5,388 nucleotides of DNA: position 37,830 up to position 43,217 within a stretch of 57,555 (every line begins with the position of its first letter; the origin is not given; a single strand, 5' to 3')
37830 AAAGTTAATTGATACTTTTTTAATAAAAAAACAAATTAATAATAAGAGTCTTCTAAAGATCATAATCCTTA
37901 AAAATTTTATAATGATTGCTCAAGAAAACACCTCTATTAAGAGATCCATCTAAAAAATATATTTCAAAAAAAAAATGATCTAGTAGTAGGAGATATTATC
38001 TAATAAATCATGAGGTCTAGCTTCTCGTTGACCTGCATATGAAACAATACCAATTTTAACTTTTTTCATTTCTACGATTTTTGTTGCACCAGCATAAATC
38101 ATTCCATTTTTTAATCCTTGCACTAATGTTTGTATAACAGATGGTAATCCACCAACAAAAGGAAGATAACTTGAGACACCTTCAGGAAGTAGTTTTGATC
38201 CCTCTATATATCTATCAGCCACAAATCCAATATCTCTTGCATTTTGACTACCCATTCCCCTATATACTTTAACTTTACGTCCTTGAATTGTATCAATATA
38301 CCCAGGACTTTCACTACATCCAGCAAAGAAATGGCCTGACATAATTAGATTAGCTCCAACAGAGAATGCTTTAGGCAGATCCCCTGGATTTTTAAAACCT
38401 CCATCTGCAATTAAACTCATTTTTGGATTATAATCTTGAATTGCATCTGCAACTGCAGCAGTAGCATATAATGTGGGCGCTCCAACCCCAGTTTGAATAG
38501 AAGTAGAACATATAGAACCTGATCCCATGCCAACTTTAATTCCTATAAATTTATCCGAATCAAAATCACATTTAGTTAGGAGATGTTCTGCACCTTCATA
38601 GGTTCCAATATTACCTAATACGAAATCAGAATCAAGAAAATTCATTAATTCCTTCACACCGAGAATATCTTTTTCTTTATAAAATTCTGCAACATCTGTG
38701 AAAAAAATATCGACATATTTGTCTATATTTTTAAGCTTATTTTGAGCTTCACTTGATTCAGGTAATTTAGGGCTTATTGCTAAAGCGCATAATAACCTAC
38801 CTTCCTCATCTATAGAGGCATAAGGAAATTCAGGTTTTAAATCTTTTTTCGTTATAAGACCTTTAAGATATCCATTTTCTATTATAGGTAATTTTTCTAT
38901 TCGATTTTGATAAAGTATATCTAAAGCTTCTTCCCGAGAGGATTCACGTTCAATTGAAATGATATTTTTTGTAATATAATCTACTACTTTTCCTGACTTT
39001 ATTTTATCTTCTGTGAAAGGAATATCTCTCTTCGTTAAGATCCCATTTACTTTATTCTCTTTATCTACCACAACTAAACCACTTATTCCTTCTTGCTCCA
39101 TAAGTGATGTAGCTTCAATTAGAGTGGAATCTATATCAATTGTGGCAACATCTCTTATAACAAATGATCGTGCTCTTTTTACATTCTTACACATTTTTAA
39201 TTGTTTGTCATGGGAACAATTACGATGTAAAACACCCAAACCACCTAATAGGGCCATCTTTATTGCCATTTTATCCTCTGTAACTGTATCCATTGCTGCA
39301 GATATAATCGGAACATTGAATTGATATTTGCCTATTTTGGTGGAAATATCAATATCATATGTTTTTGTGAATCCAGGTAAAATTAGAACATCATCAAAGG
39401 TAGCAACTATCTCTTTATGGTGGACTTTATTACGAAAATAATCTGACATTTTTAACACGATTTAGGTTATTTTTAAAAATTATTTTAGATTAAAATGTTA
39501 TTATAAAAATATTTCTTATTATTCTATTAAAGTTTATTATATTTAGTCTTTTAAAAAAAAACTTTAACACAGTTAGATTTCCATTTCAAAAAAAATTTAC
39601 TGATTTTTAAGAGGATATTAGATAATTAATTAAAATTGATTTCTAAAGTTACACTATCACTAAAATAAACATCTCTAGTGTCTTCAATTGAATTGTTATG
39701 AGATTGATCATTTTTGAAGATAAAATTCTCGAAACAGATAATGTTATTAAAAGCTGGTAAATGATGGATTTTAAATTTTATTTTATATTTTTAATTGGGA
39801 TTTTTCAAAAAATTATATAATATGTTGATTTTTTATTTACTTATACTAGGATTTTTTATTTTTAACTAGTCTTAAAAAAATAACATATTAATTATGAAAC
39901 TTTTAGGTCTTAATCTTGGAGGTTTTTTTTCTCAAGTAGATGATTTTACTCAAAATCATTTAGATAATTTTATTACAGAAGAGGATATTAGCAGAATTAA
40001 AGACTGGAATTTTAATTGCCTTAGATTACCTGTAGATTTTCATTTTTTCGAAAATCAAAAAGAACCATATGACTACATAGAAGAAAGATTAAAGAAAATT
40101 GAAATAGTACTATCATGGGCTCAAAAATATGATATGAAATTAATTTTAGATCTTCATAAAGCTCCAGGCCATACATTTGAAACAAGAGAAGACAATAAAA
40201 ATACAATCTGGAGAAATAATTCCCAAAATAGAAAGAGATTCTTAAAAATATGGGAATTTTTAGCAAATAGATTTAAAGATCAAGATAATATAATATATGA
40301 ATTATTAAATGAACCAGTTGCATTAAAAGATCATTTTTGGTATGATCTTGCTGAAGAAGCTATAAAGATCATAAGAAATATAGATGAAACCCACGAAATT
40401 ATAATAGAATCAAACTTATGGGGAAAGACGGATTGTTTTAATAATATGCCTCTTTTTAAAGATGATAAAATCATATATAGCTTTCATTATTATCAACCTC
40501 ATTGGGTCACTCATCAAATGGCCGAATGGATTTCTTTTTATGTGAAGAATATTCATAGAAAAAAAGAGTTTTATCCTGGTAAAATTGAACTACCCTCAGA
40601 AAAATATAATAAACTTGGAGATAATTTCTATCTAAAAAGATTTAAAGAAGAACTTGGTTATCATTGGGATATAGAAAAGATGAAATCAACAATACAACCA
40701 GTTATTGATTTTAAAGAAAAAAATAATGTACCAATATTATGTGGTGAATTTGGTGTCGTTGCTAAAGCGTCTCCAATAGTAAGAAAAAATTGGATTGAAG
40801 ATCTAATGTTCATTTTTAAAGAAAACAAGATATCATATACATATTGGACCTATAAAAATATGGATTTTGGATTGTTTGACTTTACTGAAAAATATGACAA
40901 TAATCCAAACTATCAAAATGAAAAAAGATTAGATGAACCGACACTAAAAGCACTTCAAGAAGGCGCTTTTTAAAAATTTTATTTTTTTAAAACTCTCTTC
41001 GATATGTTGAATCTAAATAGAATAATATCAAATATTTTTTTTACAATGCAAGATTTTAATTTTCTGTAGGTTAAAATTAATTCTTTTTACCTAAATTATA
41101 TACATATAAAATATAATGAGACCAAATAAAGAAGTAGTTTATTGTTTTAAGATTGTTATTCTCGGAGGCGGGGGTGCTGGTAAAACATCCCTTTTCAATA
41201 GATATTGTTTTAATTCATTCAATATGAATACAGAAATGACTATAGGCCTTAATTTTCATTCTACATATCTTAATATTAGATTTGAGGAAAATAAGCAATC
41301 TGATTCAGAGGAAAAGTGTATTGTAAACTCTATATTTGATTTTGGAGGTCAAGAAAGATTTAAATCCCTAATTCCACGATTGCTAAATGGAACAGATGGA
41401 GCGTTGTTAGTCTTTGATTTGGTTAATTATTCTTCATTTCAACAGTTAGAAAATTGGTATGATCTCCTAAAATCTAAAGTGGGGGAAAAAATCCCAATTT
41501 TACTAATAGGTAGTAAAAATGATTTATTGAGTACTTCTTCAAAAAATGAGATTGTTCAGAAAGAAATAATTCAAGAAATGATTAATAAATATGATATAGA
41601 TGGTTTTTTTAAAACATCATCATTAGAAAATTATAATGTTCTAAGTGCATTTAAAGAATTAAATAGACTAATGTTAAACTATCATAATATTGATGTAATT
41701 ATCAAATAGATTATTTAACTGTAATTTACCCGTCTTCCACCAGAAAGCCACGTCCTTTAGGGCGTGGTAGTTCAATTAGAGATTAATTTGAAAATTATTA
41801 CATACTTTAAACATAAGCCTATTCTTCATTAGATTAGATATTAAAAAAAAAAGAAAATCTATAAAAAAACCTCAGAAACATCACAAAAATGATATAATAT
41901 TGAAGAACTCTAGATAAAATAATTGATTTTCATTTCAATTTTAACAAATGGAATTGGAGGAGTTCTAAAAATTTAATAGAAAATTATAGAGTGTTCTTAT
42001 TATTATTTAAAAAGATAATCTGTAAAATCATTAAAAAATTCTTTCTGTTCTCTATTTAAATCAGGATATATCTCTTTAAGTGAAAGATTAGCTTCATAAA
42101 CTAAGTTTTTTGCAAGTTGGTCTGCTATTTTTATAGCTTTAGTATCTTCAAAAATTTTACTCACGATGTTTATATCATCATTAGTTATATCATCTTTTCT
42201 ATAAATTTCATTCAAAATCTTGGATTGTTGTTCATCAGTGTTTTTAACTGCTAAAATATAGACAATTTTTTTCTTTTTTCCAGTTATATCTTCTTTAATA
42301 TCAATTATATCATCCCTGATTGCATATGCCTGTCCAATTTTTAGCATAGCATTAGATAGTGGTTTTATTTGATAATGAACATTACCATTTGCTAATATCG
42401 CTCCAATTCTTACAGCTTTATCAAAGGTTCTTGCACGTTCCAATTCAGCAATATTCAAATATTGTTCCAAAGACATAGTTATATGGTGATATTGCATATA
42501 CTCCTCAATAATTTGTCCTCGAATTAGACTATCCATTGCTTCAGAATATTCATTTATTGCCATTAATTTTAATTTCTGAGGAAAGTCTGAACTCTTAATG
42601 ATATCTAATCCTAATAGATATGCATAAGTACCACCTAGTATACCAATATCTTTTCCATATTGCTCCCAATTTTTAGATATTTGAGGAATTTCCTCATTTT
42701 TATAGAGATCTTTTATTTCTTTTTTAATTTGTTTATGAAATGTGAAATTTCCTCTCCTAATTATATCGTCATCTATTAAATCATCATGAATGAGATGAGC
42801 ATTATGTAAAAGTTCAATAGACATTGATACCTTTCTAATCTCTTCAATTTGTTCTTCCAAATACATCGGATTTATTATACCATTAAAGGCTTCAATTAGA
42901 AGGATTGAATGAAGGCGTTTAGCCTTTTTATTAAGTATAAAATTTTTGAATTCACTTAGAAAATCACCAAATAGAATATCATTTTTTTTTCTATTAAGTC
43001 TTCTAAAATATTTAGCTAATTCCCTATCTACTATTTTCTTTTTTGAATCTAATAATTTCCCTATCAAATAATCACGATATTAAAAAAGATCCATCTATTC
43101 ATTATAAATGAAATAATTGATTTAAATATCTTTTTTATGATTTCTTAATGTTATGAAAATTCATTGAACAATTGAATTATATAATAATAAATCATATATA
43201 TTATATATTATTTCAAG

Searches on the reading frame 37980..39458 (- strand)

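Call 75: search_protein_families(library=pfam, proteins=[window:37980-39458:-], max_evalue=0.00001)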
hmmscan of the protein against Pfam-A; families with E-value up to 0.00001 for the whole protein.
window:37980-39458:- (492 aa): 2 families
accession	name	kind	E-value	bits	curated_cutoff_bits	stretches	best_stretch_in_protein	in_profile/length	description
PF00478.31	IMPDH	-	1.7e-91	307.2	25.6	1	20-483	3-345/345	IMP dehydrogenase / GMP reductase domain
PF00571.33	CBS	-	3.8e-21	75.6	24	2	97-146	2-51/57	CBS domain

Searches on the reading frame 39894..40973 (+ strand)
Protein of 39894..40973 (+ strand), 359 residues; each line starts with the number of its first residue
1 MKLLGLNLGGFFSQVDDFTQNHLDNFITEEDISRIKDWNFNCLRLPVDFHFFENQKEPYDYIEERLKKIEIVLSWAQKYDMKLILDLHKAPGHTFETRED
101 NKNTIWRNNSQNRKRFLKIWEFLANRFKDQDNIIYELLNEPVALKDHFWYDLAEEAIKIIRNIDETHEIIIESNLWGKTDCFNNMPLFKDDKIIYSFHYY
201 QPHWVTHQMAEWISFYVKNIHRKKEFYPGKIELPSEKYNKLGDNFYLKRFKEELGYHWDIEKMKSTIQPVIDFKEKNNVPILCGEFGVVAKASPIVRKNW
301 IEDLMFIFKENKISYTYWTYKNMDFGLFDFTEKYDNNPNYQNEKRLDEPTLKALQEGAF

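Call 75: search_protein_families(library=pfam, proteins=[window:39894-40973:+], max_evalue=0.00001)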
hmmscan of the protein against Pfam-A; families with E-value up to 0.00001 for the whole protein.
window:39894-40973:+ (359 aa): 1 family
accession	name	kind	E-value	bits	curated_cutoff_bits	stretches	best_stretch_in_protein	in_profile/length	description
PF00150.24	Cellulase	-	1.7e-42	146.2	23.5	1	24-322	19-270/272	Cellulase (glycosyl hydrolase family 5)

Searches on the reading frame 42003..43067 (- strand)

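Call 75: search_protein_families(library=pfam, proteins=[window:42003-43067:-], max_evalue=0.00001)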
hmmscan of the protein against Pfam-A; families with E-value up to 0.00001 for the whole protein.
window:42003-43067:- (354 aa): 1 family
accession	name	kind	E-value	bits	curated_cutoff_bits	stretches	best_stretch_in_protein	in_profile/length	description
PF00348.22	polyprenyl_synt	-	1.4e-31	110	27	1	38-300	5-245/251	Polyprenyl synthetase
